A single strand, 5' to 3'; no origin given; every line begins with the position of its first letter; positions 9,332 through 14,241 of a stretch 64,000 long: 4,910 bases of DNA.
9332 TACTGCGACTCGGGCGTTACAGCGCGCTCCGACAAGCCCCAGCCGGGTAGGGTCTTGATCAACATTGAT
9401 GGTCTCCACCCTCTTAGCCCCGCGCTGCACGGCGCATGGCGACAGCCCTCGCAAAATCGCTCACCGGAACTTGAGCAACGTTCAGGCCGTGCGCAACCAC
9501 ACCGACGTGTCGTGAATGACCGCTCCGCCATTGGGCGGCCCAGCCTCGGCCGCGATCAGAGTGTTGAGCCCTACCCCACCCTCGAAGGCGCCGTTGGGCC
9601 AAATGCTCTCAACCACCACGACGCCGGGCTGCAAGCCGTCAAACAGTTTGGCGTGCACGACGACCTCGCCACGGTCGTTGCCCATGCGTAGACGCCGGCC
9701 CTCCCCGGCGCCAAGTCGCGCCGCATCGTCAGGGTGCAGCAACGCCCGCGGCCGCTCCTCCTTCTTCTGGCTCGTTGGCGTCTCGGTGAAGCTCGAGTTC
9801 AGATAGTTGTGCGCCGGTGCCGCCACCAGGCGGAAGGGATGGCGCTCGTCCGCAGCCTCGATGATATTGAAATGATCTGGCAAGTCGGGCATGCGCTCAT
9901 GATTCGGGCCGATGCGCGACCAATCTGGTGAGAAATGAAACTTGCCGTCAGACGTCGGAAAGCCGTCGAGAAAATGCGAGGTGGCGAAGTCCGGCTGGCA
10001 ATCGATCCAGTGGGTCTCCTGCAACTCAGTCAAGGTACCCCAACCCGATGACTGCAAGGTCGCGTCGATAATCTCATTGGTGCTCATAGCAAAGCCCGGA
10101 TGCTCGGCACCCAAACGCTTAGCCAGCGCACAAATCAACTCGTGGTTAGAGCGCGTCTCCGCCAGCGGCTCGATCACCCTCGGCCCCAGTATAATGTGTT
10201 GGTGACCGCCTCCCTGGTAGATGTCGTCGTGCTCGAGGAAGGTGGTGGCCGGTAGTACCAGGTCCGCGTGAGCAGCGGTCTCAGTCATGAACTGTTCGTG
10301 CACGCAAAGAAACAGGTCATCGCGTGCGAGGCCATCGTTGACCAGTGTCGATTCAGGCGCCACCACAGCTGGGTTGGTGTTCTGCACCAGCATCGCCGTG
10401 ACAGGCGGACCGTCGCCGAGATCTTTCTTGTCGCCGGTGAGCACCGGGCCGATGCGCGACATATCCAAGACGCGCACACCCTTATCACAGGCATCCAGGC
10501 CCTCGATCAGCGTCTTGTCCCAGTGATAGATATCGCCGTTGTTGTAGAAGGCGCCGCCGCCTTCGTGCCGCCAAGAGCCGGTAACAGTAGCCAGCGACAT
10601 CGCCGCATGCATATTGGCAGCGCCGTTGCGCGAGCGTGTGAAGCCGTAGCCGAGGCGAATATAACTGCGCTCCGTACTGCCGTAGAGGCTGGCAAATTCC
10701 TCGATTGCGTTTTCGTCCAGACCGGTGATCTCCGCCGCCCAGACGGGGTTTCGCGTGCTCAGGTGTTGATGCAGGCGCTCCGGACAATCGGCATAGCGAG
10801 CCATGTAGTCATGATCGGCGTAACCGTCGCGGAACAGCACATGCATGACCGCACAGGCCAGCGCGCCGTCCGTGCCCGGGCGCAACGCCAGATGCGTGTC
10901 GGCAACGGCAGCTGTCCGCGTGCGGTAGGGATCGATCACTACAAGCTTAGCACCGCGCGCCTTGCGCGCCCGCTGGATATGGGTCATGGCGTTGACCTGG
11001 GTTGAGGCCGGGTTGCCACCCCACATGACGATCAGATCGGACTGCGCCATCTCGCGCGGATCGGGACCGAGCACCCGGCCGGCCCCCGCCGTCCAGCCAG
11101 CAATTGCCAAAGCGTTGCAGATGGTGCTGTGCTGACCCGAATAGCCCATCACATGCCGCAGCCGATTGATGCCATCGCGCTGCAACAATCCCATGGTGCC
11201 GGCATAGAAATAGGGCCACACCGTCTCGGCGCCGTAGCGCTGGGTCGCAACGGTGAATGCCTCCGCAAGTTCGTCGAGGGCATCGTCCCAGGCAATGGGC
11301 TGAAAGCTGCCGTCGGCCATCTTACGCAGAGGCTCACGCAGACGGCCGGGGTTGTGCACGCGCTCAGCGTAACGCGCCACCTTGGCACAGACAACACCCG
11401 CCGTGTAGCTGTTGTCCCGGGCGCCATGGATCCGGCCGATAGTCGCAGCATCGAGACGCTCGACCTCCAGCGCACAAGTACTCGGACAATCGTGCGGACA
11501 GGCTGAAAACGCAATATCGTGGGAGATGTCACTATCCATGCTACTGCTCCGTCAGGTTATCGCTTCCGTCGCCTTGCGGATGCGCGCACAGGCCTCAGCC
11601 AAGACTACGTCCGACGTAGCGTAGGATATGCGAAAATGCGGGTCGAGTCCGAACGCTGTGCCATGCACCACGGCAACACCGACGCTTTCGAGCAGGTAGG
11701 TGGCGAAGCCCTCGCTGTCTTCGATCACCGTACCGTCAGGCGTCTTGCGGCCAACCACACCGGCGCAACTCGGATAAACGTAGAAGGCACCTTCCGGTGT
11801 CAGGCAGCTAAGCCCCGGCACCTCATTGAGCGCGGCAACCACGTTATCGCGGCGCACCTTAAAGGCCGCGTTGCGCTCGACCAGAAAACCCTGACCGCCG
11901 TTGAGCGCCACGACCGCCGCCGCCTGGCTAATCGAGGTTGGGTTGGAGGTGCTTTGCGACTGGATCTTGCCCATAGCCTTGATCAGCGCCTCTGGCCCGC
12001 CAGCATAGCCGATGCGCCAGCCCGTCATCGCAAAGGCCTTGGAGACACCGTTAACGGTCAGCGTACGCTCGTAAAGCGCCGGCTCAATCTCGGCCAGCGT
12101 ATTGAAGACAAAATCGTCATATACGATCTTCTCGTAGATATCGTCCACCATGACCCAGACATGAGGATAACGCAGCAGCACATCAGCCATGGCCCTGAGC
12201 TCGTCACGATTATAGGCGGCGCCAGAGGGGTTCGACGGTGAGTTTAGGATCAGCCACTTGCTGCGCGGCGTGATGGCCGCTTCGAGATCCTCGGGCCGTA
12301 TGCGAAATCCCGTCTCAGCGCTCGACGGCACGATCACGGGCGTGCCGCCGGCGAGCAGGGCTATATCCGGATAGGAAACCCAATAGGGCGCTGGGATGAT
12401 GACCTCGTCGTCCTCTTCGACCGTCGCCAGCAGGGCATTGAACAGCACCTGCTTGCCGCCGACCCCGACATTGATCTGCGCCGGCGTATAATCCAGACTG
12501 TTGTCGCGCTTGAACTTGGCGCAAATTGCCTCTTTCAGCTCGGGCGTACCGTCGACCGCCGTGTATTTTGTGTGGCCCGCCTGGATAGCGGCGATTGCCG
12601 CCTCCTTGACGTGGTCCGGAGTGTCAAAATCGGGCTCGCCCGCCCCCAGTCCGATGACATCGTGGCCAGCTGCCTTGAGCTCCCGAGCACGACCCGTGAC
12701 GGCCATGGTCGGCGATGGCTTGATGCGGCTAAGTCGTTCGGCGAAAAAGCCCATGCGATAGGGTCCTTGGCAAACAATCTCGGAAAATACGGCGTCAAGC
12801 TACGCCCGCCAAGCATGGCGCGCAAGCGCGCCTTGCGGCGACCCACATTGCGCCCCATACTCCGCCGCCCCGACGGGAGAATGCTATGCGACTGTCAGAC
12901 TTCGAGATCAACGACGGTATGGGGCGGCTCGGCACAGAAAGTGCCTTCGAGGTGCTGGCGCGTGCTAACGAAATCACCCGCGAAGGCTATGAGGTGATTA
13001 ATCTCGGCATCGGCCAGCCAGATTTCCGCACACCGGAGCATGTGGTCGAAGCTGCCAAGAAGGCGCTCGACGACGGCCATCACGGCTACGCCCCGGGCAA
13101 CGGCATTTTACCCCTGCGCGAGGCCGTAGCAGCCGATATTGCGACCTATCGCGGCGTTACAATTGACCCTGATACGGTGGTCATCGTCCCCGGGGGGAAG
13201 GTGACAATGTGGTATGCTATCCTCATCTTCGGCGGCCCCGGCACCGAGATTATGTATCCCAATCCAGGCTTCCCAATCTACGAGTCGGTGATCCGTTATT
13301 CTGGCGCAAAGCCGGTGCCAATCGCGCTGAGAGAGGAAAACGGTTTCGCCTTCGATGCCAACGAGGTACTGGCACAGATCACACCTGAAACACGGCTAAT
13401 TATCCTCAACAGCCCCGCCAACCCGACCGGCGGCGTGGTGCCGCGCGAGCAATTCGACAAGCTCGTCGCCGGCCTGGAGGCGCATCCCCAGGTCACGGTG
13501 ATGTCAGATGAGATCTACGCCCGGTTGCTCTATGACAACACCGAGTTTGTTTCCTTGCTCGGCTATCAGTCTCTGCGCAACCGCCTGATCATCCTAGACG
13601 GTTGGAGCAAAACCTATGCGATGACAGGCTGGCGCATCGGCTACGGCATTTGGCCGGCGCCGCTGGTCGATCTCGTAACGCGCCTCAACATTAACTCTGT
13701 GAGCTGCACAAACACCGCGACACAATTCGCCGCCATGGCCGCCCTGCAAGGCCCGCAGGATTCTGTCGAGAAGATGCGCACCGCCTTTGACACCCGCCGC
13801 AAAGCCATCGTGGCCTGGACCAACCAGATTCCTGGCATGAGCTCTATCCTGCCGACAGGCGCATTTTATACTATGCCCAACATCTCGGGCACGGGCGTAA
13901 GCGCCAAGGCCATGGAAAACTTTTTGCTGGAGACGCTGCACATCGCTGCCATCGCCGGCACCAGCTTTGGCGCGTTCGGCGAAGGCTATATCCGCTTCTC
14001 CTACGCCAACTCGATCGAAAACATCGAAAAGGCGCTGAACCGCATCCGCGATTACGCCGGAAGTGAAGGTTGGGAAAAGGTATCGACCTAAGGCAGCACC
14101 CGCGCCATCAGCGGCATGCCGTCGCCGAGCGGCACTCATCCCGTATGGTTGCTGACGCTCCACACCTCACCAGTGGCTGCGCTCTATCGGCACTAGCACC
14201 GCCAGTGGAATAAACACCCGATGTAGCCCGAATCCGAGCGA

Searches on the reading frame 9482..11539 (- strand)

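Call 14: search_protein_families(library=pfam, proteins=[window:9482-11539:-], max_evalue=0.0001)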
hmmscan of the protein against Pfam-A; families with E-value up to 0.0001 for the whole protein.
window:9482-11539:- (685 aa): 3 families
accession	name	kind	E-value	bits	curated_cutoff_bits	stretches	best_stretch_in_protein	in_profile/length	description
PF00384.28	Molybdopterin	-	1.7e-42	146.2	24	1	66-475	1-353/353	Molybdopterin oxidoreductase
PF01568.27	Molydop_binding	-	2.3e-16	60.2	26.8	1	569-672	1-103/110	Molydopterin dinucleotide binding domain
PF04879.21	Molybdop_Fe4S4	-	1e-05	25.9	22.7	1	12-63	6-55/55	Molybdopterin oxidoreductase Fe4S4 domain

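Call 52: search_protein_families(library=ncbifam, proteins=[window:9482-11539:-], max_evalue=0.001)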
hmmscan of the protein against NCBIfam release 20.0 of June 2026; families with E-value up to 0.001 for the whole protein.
window:9482-11539:- (685 aa): 27 families (the best 25 are shown)
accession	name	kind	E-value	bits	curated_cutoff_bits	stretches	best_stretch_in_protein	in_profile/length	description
TIGR01591.1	Fdh-alpha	equivalog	5.2e-68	229.7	666.25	2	14-334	3-322/672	formate dehydrogenase subunit alpha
TIGR02166.1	dmsA_ynfE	subfamily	9.2e-62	209.2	777.7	4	8-250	43-299/794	DMSO/selenate family reductase complex A subunit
NF047855.1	AssmNtatRedNasC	equivalog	7.5e-54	183.2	1100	2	12-328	23-341/708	assimilatory nitrate reductase catalytic subunit NasC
TIGR00509.1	bisC_fam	subfamily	1.1e-49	169.4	1017.55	2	74-480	66-514/772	molybdopterin guanine dinucleotide-containing S/N-oxide reductase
TIGR03479.1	DMSO_red_II_alp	subfamily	2.4e-42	145.1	984.75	4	51-253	105-310/913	molybdopterin-dependent oxidoreductase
NF041885.1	selenate_YnfE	exception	2.2e-41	141.5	1675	1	7-329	46-404/805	selenate/tellurate reductase subunit YnfE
NF012032.0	PRK15488.1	equivalog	4.4e-40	137.4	694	2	17-338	50-370/759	thiosulfate reductase PhsA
NF011566.1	PRK14990.1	exception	5.8e-40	137.1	1600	2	7-480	56-581/814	dimethylsulfoxide reductase subunit A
NF041884.1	selenate_YnfF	exception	7.4e-39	133.3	1650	2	7-250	43-299/798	selenate/tellurate reductase subunit YnfF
NF041323.1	Nitr_red_NasA_Halo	equivalog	2.6e-37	128.7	1000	2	31-333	17-314/673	assimilatory nitrate reductase NasA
NF041783.2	mnquin_red_QrcB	equivalog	8.4e-37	126.7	440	1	18-499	60-524/695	menaquinone reductase molybdopterin-binding-like subunit QrcB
TIGR02164.1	torA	equivalog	2.7e-26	91.9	1465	2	165-333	211-396/824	trimethylamine-N-oxide reductase TorA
NF011682.0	PRK15102.1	equivalog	3.5e-26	91.6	909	2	166-333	216-400/829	trimethylamine-N-oxide reductase TorA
TIGR01553.1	formate-DH-alph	equivalog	1.9e-20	72.3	814.2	1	138-253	192-307/1009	formate dehydrogenase-N subunit alpha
NF041714.1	arsenate_red_ArrA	equivalog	1e-19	70.2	1600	1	16-253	56-299/848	arsenate respiratory reductase molybdopterin-containing subunit ArrA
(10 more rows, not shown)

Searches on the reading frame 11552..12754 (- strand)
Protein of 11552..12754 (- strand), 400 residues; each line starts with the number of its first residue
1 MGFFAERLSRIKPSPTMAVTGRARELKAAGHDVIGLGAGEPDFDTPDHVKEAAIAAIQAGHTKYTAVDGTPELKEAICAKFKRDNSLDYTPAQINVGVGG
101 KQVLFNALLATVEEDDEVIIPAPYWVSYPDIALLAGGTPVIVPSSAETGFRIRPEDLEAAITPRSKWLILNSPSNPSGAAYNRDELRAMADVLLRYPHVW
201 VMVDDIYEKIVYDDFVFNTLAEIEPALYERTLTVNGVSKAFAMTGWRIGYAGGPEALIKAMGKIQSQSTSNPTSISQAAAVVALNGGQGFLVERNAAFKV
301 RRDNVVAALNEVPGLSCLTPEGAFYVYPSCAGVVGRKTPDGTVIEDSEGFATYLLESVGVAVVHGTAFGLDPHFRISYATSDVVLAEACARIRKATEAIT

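Call 14: search_protein_families(library=pfam, proteins=[window:11552-12754:-], max_evalue=0.0001)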
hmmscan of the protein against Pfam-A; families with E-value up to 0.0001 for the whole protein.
window:11552-12754:- (400 aa): 2 families
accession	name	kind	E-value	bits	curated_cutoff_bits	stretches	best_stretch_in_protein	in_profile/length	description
PF00155.27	Aminotran_1_2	-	1.7e-79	268.1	19.7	1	32-392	2-361/361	Aminotransferase class I and II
PF01041.23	DegT_DnrJ_EryC1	-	1.6e-06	28.1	19.8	1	107-190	58-135/360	DegT/DnrJ/EryC1/StrS aminotransferase family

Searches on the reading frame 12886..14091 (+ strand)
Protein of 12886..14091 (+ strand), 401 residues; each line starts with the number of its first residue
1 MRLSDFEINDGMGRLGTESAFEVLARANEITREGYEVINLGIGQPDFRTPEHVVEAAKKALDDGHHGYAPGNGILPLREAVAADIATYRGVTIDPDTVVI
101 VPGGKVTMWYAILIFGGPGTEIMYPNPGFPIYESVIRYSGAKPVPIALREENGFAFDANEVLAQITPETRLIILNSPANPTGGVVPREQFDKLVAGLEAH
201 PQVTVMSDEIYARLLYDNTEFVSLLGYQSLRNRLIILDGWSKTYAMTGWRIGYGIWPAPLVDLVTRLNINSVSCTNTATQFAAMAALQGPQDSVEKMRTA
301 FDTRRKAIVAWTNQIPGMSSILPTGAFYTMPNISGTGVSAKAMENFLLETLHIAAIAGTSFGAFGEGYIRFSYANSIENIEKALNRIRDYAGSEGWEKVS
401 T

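Call 14: search_protein_families(library=pfam, proteins=[window:12886-14091:+], max_evalue=0.0001)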
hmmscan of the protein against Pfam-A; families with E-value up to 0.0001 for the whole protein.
window:12886-14091:+ (401 aa): 1 family
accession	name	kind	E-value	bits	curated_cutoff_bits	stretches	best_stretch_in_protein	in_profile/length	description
PF00155.27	Aminotran_1_2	-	1.2e-61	209.4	19.7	1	36-387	2-361/361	Aminotransferase class I and II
